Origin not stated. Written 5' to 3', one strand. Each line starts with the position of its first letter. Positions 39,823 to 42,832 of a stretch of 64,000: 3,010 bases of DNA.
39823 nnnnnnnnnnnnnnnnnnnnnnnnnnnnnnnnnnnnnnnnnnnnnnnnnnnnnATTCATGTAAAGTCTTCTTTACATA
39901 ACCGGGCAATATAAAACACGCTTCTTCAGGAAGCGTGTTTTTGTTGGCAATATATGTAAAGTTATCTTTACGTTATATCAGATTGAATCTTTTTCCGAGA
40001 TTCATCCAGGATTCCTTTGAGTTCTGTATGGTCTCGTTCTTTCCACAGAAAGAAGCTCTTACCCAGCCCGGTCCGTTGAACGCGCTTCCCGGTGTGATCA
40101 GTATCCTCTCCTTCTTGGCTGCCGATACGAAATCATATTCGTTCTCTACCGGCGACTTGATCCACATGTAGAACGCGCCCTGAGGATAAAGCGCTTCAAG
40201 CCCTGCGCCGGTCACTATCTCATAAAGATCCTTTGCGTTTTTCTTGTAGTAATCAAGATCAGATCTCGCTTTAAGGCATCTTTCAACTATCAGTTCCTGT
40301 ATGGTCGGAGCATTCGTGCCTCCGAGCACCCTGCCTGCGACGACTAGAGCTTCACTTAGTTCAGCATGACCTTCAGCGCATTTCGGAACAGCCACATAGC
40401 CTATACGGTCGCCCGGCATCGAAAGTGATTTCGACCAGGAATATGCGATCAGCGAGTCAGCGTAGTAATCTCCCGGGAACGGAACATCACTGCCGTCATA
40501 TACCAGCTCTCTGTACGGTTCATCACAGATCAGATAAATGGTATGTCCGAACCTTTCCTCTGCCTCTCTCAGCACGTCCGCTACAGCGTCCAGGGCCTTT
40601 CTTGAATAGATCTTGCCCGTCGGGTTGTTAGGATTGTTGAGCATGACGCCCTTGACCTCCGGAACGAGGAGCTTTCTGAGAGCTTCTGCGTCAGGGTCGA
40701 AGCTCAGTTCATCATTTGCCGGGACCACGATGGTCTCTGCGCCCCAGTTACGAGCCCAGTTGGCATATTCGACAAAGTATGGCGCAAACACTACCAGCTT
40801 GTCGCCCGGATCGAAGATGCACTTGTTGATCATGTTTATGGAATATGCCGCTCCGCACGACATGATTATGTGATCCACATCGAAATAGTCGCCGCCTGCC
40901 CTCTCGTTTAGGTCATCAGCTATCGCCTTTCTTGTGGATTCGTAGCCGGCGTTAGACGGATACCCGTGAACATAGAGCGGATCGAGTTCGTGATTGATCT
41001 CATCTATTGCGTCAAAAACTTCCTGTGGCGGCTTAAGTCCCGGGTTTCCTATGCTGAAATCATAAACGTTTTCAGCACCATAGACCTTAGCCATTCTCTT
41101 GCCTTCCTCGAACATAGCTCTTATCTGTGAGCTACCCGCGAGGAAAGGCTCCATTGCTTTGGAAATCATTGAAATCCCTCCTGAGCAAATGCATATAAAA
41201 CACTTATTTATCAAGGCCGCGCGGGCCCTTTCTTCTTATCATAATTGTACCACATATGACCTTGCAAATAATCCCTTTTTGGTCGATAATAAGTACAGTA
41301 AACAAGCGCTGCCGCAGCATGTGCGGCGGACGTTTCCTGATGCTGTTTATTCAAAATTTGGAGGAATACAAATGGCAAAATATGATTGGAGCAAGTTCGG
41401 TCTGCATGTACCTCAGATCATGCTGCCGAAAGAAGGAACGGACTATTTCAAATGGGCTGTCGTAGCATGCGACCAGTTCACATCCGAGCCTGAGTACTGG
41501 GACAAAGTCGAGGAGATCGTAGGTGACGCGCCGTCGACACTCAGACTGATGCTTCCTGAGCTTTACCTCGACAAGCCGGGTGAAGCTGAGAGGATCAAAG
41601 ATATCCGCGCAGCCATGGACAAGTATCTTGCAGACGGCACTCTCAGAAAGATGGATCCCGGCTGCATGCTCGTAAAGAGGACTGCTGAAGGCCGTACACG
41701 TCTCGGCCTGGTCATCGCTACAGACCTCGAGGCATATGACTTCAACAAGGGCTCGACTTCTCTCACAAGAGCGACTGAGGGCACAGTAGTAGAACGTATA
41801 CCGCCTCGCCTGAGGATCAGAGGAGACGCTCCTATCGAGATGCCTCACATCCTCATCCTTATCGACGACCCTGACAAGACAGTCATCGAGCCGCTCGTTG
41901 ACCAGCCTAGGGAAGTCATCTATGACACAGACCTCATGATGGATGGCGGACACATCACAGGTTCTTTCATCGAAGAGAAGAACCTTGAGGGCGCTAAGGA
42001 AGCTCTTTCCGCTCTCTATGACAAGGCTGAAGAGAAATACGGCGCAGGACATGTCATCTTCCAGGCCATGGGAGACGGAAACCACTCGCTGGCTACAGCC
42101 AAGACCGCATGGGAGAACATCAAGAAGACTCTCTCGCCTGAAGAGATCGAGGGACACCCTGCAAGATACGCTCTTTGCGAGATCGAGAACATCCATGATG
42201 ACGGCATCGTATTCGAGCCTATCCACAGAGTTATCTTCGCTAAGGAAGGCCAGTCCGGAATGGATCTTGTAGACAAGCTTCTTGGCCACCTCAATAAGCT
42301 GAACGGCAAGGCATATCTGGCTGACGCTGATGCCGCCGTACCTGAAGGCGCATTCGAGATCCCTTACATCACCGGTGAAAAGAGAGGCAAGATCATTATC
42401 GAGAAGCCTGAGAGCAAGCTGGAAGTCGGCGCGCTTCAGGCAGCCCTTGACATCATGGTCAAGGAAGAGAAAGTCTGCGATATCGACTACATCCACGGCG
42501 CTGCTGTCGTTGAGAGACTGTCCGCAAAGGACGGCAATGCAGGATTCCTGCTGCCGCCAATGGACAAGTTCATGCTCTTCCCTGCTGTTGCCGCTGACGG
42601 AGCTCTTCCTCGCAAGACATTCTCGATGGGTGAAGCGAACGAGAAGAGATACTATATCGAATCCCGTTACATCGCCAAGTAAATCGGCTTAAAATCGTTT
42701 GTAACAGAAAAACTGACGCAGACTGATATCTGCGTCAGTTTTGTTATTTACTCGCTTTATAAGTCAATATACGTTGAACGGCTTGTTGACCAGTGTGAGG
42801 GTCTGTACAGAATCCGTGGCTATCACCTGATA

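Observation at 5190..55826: Eight copies of a 20-bp palindrome, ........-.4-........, scattered through the window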

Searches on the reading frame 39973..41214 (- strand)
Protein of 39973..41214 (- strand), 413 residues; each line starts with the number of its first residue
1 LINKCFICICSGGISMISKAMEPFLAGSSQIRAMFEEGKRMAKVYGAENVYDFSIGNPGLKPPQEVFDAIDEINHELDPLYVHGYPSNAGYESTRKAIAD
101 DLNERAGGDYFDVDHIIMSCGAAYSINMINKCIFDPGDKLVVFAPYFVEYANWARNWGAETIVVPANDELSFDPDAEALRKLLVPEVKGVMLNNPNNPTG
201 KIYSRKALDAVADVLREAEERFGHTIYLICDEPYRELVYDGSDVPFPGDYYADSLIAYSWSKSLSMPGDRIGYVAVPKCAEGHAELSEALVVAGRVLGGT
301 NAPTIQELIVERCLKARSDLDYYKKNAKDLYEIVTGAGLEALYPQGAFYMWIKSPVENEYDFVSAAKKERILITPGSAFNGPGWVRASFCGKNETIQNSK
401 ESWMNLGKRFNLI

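Call 6: search_protein_families(library=ncbifam, proteins=[window:39973-41214:-], max_evalue=0.00001)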
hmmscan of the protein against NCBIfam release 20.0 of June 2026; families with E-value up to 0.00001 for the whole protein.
window:39973-41214:- (413 aa): 65 families (the best 25 are shown)
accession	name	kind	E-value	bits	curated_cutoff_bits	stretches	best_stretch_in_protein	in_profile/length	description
NF005305.0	PRK06836.1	equivalog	1.5e-138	462.4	376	1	16-410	2-394/396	pyridoxal phosphate-dependent aminotransferase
NF041364.1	GntC_guanitoxin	equivalog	5.6e-48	163.6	415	1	53-404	3-354/356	guanitoxin biosynthesis PLP-dependent (S)-gamma-hydroxy-L-arginine cyclodehydratase GntC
NF041091.1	asp_aminotase_Arch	equivalog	2.6e-46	158.2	550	1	47-399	26-367/376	aspartate aminotransferase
NF005744.0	PRK07568.1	subfamily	3e-40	138.2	389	1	29-379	13-357/398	pyridoxal phosphate-dependent aminotransferase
NF006229.0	PRK08361.1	equivalog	4.6e-39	134.5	624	1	28-398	19-379/391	aspartate aminotransferase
NF005817.0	PRK07683.1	equivalog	1.8e-36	125.7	575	1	44-399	24-373/387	aminotransferase A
NF005588.0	PRK07309.1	equivalog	2.9e-36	125.2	576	1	47-399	29-378/391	pyridoxal phosphate-dependent aminotransferase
TIGR03540.1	DapC_direct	equivalog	7.7e-36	123.8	593.25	1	39-399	21-376/383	LL-diaminopimelate aminotransferase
NF006756.0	PRK09276.1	subfamily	4e-34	118.2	507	1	40-401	24-380/387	LL-diaminopimelate aminotransferase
NF005816.0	PRK07682.1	equivalog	4.8e-34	117.6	620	1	48-399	29-375/390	aminotransferase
TIGR01265.1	tyr_nico_aTase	subfamily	2.7e-32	112.3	292.45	1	29-400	14-392/403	tyrosine/nicotianamine family aminotransferase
NF006230.0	PRK08363.1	equivalog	1.4e-31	109.6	534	1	49-389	31-374/398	alanine aminotransferase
TIGR01264.1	tyr_amTase_E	equivalog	4.9e-31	107.9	474.25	1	49-397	32-389/403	tyrosine transaminase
NF004769.0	PRK06107.1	equivalog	7.6e-30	104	617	1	48-353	33-331/402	aspartate transaminase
NF004975.0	PRK06348.1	equivalog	2.5e-29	102.4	549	1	47-390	28-366/384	pyridoxal phosphate-dependent aminotransferase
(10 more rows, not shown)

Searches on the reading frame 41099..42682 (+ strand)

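Call 74: search_protein_families(library=pfam, proteins=[window:41099-42682:+], max_evalue=0.00001)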
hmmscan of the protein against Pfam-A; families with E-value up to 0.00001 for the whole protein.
window:41099-42682:+ (527 aa): 1 family
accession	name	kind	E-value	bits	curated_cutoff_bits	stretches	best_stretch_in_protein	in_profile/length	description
PF06245.16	DUF1015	-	3.6e-55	187.6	25.8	1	109-451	2-323/325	Protein of unknown function (DUF1015)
